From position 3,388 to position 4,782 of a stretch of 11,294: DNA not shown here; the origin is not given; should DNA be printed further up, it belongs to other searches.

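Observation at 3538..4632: Cysteine-synthase-family PLP enzyme with altered catalytic and substrate-loop residues and an N-terminal extension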

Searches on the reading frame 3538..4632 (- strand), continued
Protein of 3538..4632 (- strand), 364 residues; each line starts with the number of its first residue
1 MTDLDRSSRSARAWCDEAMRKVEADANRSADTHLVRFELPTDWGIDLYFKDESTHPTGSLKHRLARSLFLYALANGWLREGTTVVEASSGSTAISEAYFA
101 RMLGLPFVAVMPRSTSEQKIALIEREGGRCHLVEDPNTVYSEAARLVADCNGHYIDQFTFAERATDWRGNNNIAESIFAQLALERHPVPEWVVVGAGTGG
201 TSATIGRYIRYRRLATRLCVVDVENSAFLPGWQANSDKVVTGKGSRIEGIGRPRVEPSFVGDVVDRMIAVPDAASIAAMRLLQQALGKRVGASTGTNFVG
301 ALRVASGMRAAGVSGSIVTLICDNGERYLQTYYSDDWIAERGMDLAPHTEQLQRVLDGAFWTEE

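Call 20: find_encoding_contigs(protein=P0025, flank=8000, max_places=2)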
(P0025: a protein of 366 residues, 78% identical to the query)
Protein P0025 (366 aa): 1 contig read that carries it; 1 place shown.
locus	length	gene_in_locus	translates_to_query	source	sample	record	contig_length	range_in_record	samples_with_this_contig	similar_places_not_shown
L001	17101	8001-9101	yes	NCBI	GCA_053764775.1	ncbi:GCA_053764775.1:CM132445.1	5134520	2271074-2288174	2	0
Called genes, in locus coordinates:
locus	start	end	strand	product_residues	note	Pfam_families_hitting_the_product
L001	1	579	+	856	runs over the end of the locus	PF11897:DUF3417, PF00343:Phosphorylase, PF28476:GlgP_C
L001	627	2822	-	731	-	PF02922:CBM_48, PF00128:Alpha-amylase (weak)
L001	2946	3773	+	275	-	PF00005:ABC_tran, PF13304:AAA_21 (faint)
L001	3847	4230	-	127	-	PF04237:YjbR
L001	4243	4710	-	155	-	PF01272:GreA_GreB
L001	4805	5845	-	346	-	PF00962:A_deaminase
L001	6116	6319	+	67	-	PF00313:CSD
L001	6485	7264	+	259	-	PF00378:ECH_1, PF16113:ECH_2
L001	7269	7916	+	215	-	PF00702:Hydrolase, PF12710:HAD, PF13419:HAD_2, PF13242:Hydrolase_like (weak)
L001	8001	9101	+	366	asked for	PF00291:PALP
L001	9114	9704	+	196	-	-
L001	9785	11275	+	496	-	PF00083:Sugar_tr, PF07690:MFS_1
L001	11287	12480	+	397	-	PF00266:Aminotran_5, PF01212:Beta_elim_lyase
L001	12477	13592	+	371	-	PF03054:tRNA_Me_trans, PF20259:tRNA_Me_trans_M, PF20258:tRNA_Me_trans_C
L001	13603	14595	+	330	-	PF01717:Meth_synt_2 (weak)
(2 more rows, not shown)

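Call 21: find_encoding_contigs(protein=P0114, flank=8000, max_places=2)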
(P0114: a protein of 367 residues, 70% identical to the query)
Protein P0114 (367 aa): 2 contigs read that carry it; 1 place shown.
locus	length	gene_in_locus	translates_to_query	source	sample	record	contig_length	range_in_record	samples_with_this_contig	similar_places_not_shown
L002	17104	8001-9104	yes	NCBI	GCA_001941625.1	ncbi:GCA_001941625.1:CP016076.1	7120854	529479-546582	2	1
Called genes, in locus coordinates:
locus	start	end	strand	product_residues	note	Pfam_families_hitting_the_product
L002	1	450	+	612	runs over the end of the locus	PF05140:ResB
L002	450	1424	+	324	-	PF01578:Cytochrom_C_asm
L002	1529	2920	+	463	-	PF01656:CbiA, PF13614:AAA_31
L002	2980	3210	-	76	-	-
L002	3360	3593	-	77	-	PF12728:HTH_17, PF13411:MerR_1 (weak), PF00376:MerR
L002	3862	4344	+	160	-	PF13404:HTH_AsnC-type, PF13412:HTH_24, PF01037:AsnC_trans_reg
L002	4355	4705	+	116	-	PF14012:DUF4229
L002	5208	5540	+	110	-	-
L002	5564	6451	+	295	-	PF25547:WXG100_2 (weak)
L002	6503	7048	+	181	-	-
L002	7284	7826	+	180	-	-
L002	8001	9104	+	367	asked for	PF00291:PALP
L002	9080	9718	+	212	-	-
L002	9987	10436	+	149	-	-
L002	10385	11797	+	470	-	-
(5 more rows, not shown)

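Call 26: predict_structure(alignment_id=A1)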
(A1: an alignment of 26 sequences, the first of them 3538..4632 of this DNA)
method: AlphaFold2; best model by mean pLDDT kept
length: 364 residues; sequences in the alignment: 26
mean_pLDDT: 80.7   pTM: 0.79
mean pLDDT of the five models: 80.7, 80.5, 80.5, 80.4, 78.2
residues with pLDDT >= 90: 132; 70-90: 148; 50-70: 68; < 50: 16
segments of 3 or more residues with pLDDT < 50: 55-58, 229-231
pLDDT, mean of each block of 10 residues (from residue 1): 64 90 69 85 94 61 81 85 81 87 94 84 91 86 91 75 54 80 92 75 79 89 62 52 58 52 78 92 89 90 96 95 81 91 93 94 73
secondary structure, 60 per line:
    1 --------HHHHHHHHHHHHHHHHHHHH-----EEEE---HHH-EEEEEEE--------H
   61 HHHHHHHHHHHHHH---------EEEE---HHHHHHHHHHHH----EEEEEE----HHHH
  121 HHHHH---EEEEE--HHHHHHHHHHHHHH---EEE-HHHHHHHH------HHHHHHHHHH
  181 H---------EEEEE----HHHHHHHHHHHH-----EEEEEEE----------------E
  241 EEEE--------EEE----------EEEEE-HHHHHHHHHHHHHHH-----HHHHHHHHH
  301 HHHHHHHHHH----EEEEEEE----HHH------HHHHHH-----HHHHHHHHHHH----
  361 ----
elements in order: H9-28 E34-37 E45-51 H60-74 E84-87 H91-102 E107-112 H117-125 E129-133 H136-149 E153-155 H157-164 H171-181 E191-195 H200-211 E217-223 E240-244 E253-255 E266-270 H272-286 H292-310 E315-321 H335-340 H346-356

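Call 28: search_protein_representatives(protein=window:3538-4632:-)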
Query: 364 residues. Proteins with E-value up to 0.001 (for the whole library): 7166; up to 1e-10: 2281; up to 1e-30: 480. The best 150 are listed.
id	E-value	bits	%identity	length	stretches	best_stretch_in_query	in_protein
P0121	1.4e-140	485.0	69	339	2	11-232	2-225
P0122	4.2e-135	467.0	59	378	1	8-359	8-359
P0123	4.9e-131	453.6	70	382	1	11-307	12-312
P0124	4.7e-126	437.2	59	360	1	12-355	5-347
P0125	3.6e-124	431.0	62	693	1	23-359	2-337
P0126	2.8e-121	421.5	57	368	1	9-361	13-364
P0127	4.1e-116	404.5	55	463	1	9-345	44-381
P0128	2.2e-112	392.2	48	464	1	10-363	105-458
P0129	3.8e-109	381.6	56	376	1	23-357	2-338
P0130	6.0e-108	377.7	68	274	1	10-268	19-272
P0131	1.8e-107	376.1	50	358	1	10-358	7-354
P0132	3.6e-105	368.5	51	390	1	8-361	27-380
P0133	3.4e-104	365.3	66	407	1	10-254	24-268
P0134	4.0e-104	365.1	70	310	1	6-235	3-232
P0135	8.5e-104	364.0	62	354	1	38-301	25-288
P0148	6.4e-91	321.7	47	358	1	9-356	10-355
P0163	3.3e-84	299.6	45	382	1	10-341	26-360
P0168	2.4e-83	296.7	45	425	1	6-352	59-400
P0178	1.4e-78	281.1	46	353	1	11-343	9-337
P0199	5.1e-71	256.2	42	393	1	12-357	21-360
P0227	8.6e-64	232.4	41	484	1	13-356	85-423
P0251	7.3e-59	216.2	40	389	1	4-356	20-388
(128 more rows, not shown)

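Call 30: fold_search(model_id=the predicted structure, library=pdb)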
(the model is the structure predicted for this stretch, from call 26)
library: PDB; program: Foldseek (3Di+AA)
matches with E <= 10: 1940; with E <= 0.001: 514
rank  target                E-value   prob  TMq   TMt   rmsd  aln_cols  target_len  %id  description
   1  8b9y_D                1.2e-21  1.00  0.71  0.80   5.2       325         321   26  Cysteine Synthase from Trypanosoma cruzi with PLP and OAS (released 2023-05-31)
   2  8b9y_C                1.8e-21  1.00  0.72  0.79   4.0       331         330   25  Cysteine Synthase from Trypanosoma cruzi with PLP and OAS (released 2023-05-31)
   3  8if7                  1.9e-21  1.00  0.76  0.81   3.3       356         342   28  Crystal structure of CmnB (released 2023-07-26)
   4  5jis_C                3.8e-21  1.00  0.74  0.79   3.6       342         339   25  The Crystal Structure of O-acetyl serine sulfhydralase from Brucella abortus (released 2017-04-05)
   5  8b9y_B                4.1e-21  1.00  0.70  0.80   2.9       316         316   26  Cysteine Synthase from Trypanosoma cruzi with PLP and OAS (released 2023-05-31)
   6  6zs7_D                7.3e-21  1.00  0.73  0.57   4.1       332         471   30  Crystal structure of delta466-491 cystathionine beta-synthase from Toxoplasma gondii with L-cysteine (released 2021-07-28)
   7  6xwl_C                1.1e-20  1.00  0.73  0.57   4.0       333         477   29  Cystathionine beta-synthase from Toxoplasma gondii (released 2021-02-03)
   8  6xwl_B                1.3e-20  1.00  0.72  0.57   4.1       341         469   29  Cystathionine beta-synthase from Toxoplasma gondii (released 2021-02-03)
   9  6xyl_F                1.3e-20  1.00  0.72  0.56   4.2       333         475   29  Crystal structure of delta466-491 cystathionine beta-synthase from Toxoplasma gondii with L-serine (released 2021-02-10)
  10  6zs7_C                1.3e-20  1.00  0.72  0.58   4.1       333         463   29  Crystal structure of delta466-491 cystathionine beta-synthase from Toxoplasma gondii with L-cysteine (released 2021-07-28)
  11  5z5c_B                1.5e-20  1.00  0.74  0.80   3.9       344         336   24  Crystal structure of hydrogen sulfide-producing enzyme (Fn1055) from Fusobacterium nucleatum: lysine-dimethylated form (released 2018-02-14)
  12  3x44_A                1.6e-20  1.00  0.70  0.78   5.7       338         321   27  Crystal structure of O-ureido-L-serine-bound K43A mutant of O-ureido-L-serine synthase (released 2015-07-29)
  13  6z3s_B                1.7e-20  1.00  0.73  0.58   4.0       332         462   30  Crystal structure of delta466-491 cystathionine beta-synthase from Toxoplasma gondii with O-Acetylserine (released 2021-06-02)
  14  8b9w_B                1.9e-20  1.00  0.73  0.80   3.9       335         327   26  Cysteine Synthase from Trypanosoma theileri with PLP bound (released 2023-05-31)
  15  3x43_A                2.4e-20  1.00  0.69  0.79   4.8       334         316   28  Crystal structure of O-ureido-L-serine synthase (released 2015-07-29)
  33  3x44_B                5.2e-20  1.00  0.70  0.80   4.2       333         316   26  Crystal structure of O-ureido-L-serine-bound K43A mutant of O-ureido-L-serine synthase (released 2015-07-29)
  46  3x43_C                1.2e-19  1.00  0.70  0.79   4.7       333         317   27  Crystal structure of O-ureido-L-serine synthase (released 2015-07-29)
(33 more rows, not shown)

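Call 36: find_encoding_contigs(protein=P0004, flank=7000, max_places=1)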
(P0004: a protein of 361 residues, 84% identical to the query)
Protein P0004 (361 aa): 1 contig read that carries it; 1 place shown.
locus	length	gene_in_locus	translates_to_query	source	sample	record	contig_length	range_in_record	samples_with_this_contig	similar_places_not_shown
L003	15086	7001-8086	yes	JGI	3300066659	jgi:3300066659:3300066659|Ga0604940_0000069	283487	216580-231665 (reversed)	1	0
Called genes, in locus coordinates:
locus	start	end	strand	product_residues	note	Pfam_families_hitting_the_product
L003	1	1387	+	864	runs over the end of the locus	PF11897:DUF3417, PF00343:Phosphorylase, PF28476:GlgP_C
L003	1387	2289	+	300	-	PF01073:3Beta_HSD, PF01370:Epimerase, PF02719:Polysacc_synt_2 (faint), PF04321:RmlD_sub_bind, PF13460:NAD_binding_10, PF16363:GDP_Man_Dehyd, PF07993:NAD_binding_4 (weak)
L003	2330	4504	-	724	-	PF02922:CBM_48, PF00128:Alpha-amylase (weak), PF21331:Isoamylase_C (weak)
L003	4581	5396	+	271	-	PF00005:ABC_tran, PF13304:AAA_21 (faint)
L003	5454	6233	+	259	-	PF00378:ECH_1, PF16113:ECH_2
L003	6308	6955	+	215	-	PF00702:Hydrolase, PF12710:HAD, PF13419:HAD_2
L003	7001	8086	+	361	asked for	PF00291:PALP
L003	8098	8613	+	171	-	-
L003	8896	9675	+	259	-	PF01012:ETF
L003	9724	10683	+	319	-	PF01012:ETF, PF00766:ETF_alpha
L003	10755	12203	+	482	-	PF00083:Sugar_tr (weak), PF07690:MFS_1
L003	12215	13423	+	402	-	PF00266:Aminotran_5, PF01212:Beta_elim_lyase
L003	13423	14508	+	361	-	PF03054:tRNA_Me_trans, PF20259:tRNA_Me_trans_M, PF20258:tRNA_Me_trans_C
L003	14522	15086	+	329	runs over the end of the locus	PF01717:Meth_synt_2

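Call 37: find_encoding_contigs(protein=P0026, flank=7000, max_places=1)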
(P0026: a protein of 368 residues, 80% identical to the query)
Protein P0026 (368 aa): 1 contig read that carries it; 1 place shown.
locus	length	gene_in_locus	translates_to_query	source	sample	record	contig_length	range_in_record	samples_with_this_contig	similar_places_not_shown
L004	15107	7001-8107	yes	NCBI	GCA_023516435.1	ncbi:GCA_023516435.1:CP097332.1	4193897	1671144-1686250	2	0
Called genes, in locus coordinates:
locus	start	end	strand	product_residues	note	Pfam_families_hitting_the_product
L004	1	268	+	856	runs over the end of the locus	PF11897:DUF3417, PF00343:Phosphorylase, PF28476:GlgP_C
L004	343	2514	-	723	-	PF02922:CBM_48, PF00128:Alpha-amylase (weak), PF21331:Isoamylase_C (weak)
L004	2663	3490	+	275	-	PF00005:ABC_tran, PF13304:AAA_21 (faint)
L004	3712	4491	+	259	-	PF00378:ECH_1, PF16113:ECH_2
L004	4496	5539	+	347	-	PF13489:Methyltransf_23, PF01209:Ubie_methyltran, PF13847:Methyltransf_31, PF08241:Methyltransf_11, PF08242:Methyltransf_12, PF13649:Methyltransf_25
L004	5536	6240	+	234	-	PF00702:Hydrolase, PF12710:HAD, PF13419:HAD_2, PF13242:Hydrolase_like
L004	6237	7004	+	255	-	PF00132:Hexapep (weak)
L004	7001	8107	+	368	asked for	PF00291:PALP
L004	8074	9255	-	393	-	PF08323:Glyco_transf_5, PF13439:Glyco_transf_4, PF13579:Glyco_trans_4_4, PF20706:GT4-conflict, PF00534:Glycos_transf_1, PF13692:Glyco_trans_1_4, PF13524:Glyco_trans_1_2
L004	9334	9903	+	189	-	-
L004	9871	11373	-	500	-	PF03065:Glyco_hydro_57, PF09210:BE_C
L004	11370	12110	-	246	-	PF13489:Methyltransf_23, PF13847:Methyltransf_31, PF08241:Methyltransf_11, PF08242:Methyltransf_12, PF13649:Methyltransf_25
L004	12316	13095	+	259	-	PF01012:ETF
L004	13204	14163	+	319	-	PF01012:ETF, PF00766:ETF_alpha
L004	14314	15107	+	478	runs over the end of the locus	PF00083:Sugar_tr, PF07690:MFS_1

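Call 38: find_encoding_contigs(protein=P0080, flank=7000, max_places=1)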
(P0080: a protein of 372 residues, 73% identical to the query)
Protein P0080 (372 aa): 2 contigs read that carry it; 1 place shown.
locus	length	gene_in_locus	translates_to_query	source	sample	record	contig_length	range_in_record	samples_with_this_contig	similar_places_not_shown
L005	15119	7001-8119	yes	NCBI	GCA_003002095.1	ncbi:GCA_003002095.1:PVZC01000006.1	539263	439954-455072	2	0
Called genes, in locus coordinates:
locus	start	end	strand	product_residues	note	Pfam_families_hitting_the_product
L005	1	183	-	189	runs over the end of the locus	PF04039:MnhB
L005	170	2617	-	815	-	PF00662:Proton_antipo_N (weak), PF00361:Proton_antipo_M, PF13244:MbhD, PF20501:MbhE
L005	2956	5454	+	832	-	PF00521:DNA_topoisoIV, PF03989:DNA_gyraseA_C (weak)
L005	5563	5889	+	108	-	PF07719:TPR_2 (faint), PF13428:TPR_14 (faint), PF13432:TPR_16 (weak), PF14559:TPR_19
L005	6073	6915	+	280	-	PF04672:Methyltransf_19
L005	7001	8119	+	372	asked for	PF00291:PALP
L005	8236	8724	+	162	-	-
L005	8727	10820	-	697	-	PF02518:HATPase_c, PF00204:DNA_gyraseB, PF01751:Toprim, PF00986:DNA_gyraseB_C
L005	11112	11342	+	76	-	PF24254:DUF7455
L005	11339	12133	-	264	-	PF24553:Rv0428c_C, PF00583:Acetyltransf_1, PF13673:Acetyltransf_10, PF08445:FR47 (weak), PF13508:Acetyltransf_7, PF13527:Acetyltransf_9 (faint)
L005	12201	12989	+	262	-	PF03883:H2O2_YaaD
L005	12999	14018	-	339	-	-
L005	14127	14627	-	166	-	PF08974:DUF1877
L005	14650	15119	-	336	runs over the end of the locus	-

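Call 44: list_cluster_members(proteins=[P0122, P0126, P0131, P0148, P0168, P0178, P0199, P0227, P0251, P0163])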
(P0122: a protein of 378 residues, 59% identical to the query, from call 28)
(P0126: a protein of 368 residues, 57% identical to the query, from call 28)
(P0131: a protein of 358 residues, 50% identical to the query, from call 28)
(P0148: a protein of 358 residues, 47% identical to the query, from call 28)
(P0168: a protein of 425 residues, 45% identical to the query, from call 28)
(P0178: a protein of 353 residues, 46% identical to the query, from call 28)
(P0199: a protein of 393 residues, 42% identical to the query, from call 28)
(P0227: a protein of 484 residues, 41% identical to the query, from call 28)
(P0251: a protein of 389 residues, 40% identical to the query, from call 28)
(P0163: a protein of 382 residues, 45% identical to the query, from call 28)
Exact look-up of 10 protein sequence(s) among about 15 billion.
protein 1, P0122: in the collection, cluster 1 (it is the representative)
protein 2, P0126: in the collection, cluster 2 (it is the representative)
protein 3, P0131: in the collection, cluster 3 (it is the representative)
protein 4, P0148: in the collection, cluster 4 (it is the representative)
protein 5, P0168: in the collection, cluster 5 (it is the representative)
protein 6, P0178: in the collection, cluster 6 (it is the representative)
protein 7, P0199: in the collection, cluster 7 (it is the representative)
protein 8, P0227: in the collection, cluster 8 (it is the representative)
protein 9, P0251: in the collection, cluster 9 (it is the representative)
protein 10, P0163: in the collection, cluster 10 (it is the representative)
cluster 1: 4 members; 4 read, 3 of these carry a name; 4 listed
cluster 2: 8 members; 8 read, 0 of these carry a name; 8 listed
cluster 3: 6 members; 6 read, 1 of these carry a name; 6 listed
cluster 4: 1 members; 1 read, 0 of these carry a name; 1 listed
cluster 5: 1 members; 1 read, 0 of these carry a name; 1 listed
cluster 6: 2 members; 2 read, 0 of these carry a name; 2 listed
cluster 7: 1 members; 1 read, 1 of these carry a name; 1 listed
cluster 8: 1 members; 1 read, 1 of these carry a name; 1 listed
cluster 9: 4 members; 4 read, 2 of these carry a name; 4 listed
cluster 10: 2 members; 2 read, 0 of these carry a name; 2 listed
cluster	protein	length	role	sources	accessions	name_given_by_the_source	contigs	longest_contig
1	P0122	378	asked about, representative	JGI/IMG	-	cysteine synthase A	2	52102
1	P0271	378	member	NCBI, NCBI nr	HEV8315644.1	MAG TPA: PLP-dependent cysteine synthase family protein [Burkholderiaceae bacterium] | PLP-dependent cysteine synthase family protein [Burkholderiaceae bacterium]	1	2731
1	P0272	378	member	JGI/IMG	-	cysteine synthase A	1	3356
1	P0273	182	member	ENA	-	-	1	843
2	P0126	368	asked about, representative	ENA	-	-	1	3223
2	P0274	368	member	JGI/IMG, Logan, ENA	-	-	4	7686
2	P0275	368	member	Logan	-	-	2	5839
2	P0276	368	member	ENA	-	-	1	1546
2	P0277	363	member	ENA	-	-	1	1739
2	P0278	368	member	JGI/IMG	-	-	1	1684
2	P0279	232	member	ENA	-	-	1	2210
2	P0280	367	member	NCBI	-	-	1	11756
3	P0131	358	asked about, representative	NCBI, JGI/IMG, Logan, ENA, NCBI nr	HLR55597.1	MAG TPA: PLP-dependent cysteine synthase family protein [Actinomycetales bacterium] | PLP-dependent cysteine synthase family protein [Actinomycetales bacterium]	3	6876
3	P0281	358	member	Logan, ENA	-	-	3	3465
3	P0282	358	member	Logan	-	-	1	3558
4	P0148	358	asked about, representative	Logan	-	-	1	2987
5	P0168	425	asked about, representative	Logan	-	-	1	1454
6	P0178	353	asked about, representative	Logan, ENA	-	-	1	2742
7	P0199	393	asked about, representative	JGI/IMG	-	cysteine synthase A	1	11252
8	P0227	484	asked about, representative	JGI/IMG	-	cysteine synthase A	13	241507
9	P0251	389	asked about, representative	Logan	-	-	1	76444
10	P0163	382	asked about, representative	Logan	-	-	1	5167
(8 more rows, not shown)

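Call 45: search_protein_families(library=ncbifam, proteins=[P0025, P0114, P0122, P0131, P0251], max_evalue=1e-60)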
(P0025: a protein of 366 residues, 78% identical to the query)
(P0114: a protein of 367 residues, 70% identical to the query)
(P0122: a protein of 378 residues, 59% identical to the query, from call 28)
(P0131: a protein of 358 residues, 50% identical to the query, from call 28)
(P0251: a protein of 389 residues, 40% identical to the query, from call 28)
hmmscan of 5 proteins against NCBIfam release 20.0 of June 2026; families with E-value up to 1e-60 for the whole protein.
P0025 (366 aa): 1 family
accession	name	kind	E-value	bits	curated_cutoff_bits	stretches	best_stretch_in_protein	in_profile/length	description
NF052478.1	CystDsulMYC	equivalog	7.9e-186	617.5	600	1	13-361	1-353/354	L-cysteine desulfhydrase Cds1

P0114 (367 aa): 1 family
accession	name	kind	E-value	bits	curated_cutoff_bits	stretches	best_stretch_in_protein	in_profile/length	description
NF052478.1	CystDsulMYC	equivalog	6.4e-199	660.5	600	1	13-362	1-354/354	L-cysteine desulfhydrase Cds1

P0122 (378 aa): 1 family
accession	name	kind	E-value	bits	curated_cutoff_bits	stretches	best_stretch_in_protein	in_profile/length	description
NF052478.1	CystDsulMYC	equivalog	9.2e-160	531.7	600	1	13-356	1-348/354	L-cysteine desulfhydrase Cds1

P0131 (358 aa): 1 family
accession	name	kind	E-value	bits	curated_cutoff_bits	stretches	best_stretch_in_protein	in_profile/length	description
NF052478.1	CystDsulMYC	equivalog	3.1e-140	467.5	600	1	10-356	1-352/354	L-cysteine desulfhydrase Cds1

P0251 (389 aa): 1 family
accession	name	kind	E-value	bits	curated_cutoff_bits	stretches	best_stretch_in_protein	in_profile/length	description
NF052478.1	CystDsulMYC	equivalog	3.8e-76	256.7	600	1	31-386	2-346/354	L-cysteine desulfhydrase Cds1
